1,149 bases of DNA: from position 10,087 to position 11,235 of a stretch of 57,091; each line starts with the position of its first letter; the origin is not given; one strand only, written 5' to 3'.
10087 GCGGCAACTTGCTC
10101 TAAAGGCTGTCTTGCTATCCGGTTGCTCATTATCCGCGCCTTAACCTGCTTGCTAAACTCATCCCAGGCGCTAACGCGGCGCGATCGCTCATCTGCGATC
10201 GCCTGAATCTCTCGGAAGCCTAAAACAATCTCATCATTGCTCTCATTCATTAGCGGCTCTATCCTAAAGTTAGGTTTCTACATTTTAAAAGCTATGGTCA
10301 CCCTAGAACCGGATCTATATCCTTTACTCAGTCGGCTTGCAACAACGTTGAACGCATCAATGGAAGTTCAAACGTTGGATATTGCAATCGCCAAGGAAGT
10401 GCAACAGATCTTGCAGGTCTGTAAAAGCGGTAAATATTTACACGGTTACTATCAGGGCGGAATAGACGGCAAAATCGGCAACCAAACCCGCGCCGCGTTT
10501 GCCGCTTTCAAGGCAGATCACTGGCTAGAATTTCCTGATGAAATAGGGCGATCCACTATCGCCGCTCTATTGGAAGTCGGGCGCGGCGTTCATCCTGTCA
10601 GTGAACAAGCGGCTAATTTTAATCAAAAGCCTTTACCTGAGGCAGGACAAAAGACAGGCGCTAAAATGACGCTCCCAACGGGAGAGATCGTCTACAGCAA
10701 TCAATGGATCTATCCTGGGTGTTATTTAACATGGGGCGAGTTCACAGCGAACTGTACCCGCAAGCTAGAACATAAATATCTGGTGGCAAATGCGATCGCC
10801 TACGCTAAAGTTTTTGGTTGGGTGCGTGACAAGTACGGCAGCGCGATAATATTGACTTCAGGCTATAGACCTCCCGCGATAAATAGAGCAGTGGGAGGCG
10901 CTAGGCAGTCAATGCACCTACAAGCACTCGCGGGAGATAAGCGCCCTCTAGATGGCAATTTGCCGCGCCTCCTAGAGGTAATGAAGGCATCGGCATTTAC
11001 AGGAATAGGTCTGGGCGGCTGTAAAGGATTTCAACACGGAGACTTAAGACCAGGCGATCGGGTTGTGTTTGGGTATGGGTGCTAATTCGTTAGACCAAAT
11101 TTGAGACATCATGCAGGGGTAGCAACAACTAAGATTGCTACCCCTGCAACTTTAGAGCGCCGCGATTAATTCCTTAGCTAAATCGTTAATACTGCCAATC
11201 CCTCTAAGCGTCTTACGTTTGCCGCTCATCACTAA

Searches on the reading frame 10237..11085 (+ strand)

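Call 76: search_protein_families(library=phrogs, proteins=[window:10237-11085:+], max_evalue=0.001)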
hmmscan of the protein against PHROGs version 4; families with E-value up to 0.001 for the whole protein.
window:10237-11085:+ (282 aa): 5 families
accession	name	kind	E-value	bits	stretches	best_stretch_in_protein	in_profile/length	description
phrog_894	-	lysis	3.4e-15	56.9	1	167-273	53-164/389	endolysin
phrog_17373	-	other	1.2e-08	35.9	1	196-273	48-125/224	peptidase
phrog_28234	-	lysis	2.5e-08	34.4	1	163-229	247-315/372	endolysin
phrog_2649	-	lysis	0.00025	22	0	55-114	187-238/261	endolysin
phrog_1224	-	head and packaging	0.0008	19.8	1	52-153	281-384/438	endolysin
